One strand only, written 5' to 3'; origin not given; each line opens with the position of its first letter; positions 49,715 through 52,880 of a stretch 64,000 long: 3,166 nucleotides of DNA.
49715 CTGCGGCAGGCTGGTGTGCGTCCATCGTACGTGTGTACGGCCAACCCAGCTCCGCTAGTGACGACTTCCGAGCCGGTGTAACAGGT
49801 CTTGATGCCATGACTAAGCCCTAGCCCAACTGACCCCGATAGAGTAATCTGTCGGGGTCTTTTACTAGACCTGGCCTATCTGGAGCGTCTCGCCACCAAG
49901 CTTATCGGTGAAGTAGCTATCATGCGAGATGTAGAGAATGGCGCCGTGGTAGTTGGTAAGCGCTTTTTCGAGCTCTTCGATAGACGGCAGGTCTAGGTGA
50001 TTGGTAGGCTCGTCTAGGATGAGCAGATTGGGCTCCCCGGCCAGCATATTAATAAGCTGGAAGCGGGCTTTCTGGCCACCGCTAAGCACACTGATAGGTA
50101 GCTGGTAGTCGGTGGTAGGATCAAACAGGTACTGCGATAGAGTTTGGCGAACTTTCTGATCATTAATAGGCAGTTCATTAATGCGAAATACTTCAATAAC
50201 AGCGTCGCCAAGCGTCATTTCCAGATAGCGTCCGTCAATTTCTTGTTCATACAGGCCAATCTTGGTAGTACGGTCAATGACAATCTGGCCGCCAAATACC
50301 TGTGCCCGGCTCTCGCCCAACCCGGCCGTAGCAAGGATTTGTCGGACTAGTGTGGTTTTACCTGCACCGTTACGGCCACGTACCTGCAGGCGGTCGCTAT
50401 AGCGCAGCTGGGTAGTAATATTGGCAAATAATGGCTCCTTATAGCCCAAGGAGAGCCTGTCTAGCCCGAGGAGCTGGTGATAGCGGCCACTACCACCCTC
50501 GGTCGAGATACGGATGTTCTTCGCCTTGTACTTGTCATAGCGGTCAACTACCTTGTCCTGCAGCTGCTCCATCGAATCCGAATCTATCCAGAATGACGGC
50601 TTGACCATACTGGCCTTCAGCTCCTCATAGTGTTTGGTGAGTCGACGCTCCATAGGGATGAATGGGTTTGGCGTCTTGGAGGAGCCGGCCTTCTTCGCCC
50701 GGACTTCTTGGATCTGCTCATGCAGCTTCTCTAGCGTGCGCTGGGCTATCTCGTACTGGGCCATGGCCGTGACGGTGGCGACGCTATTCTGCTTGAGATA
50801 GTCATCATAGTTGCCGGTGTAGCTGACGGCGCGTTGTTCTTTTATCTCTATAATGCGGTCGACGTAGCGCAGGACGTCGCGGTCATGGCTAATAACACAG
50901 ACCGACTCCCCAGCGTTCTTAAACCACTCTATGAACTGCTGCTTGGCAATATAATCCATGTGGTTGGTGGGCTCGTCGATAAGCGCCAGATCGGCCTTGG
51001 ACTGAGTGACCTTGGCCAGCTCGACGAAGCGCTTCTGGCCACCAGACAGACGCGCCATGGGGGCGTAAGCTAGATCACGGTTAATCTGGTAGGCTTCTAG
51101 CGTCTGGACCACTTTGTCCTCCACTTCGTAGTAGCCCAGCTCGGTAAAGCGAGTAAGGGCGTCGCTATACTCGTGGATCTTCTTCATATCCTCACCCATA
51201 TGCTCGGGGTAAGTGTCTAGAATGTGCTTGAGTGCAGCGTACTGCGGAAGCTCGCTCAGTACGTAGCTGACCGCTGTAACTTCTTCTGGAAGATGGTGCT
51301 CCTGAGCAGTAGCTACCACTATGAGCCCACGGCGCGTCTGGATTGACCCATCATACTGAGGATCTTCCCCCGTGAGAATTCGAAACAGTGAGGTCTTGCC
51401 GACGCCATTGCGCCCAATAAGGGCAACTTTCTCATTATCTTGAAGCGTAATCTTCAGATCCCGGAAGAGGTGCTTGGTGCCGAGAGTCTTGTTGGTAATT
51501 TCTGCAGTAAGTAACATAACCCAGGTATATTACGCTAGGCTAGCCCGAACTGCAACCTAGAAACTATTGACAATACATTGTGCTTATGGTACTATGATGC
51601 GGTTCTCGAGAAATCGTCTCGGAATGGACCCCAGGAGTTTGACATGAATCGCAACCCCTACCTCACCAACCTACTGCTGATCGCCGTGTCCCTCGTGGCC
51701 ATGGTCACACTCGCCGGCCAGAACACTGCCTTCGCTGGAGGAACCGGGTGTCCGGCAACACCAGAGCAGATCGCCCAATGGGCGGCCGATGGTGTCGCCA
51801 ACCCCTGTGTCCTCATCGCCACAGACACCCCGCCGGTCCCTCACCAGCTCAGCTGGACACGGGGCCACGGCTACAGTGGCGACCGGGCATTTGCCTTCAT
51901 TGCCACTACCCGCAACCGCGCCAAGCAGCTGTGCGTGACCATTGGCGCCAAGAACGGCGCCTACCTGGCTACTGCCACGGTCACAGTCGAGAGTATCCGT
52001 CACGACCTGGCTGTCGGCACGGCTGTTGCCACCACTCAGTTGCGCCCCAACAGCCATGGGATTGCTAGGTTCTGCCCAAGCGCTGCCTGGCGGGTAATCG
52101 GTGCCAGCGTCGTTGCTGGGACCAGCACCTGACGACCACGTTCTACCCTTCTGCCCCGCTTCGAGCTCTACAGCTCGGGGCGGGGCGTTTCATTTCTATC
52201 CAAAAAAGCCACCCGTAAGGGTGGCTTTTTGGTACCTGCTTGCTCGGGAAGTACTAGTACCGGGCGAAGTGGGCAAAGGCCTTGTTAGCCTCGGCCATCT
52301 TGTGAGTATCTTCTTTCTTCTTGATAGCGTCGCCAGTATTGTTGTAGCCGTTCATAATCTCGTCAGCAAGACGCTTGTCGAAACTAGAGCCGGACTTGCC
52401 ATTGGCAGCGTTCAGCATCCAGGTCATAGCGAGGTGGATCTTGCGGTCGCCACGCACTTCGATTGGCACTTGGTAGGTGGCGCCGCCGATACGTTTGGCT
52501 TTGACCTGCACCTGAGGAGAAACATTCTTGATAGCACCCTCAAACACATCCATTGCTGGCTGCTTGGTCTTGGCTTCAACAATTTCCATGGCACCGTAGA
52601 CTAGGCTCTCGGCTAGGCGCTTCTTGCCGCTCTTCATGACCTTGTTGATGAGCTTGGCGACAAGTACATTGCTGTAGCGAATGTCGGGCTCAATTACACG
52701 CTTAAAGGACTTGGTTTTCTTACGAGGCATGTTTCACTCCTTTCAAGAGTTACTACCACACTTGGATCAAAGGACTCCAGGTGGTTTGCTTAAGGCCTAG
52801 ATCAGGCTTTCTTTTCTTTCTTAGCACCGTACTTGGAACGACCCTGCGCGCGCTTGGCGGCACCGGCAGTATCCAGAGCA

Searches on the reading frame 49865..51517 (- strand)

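Call 39: search_protein_families(library=pfam, proteins=[window:49865-51517:-], max_evalue=0.001)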
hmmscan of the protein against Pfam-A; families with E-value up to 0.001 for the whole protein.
window:49865-51517:- (550 aa): 18 families
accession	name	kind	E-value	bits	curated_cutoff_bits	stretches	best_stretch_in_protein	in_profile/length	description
PF00005.33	ABC_tran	-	7.8e-39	133.8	25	2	19-185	2-137/137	ABC transporter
PF13304.12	AAA_21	-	1.1e-18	68.8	27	1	436-536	203-302/304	AAA domain, putative AbiEii toxin, Type IV TA system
PF02463.25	SMC_N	-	4.9e-11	42.9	40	1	27-229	23-215/220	RecF/RecN/SMC N terminal domain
PF12848.13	ABC_tran_Xtn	-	8.7e-09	35.8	25.9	1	223-277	1-55/85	ABC transporter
PF02367.23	TsaE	-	3.8e-06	27.3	26.6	0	365-400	12-47/128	Threonylcarbamoyl adenosine biosynthesis protein TsaE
PF13401.12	AAA_22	-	1.8e-05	25.5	27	0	31-113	8-64/130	AAA domain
PF13175.12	AAA_15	-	2.4e-05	24.6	32.1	0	18-48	14-43/374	AAA ATPase domain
PF03193.22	RsgA_GTPase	-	4e-05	23.9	30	0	15-61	94-139/174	RsgA GTPase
PF13555.12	AAA_29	-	4.4e-05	23.6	27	0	16-45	10-39/61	P-loop containing region of AAA domain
PF25201.1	nSTAND6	-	6.4e-05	23.5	27.7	0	361-403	5-47/148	Novel STAND NTPase 6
PF20720.3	nSTAND3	-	6.8e-05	23.1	27.2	0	18-48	7-37/155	Novel STAND NTPase 3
PF01926.29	MMR_HSR1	-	7.5e-05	23.3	21.9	0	30-54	1-25/113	50S ribosome-binding GTPase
PF13476.12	AAA_23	-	9.9e-05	23.5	27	0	18-48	10-39/201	AAA domain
PF05729.18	NACHT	-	0.00019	21.7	26.7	0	378-402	4-28/167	NACHT domain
PF00931.28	NB-ARC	-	0.00029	20.6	23.5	0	377-397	21-41/248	NB-ARC domain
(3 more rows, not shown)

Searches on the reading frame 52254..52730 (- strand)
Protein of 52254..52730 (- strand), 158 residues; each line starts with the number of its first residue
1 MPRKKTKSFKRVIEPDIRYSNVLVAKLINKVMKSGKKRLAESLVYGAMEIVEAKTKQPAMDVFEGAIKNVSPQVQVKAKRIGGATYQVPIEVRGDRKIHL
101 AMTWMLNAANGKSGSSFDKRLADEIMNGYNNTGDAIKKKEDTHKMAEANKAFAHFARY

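Call 61: search_protein_families(library=pfam, proteins=[window:52254-52730:-], max_evalue=0.001)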
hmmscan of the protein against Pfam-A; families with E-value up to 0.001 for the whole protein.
window:52254-52730:- (158 aa): 1 family
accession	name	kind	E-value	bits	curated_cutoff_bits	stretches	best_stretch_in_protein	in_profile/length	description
PF00177.27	Ribosomal_S7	-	3.5e-57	192.6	24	1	4-150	2-148/148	Ribosomal protein S7p/S5e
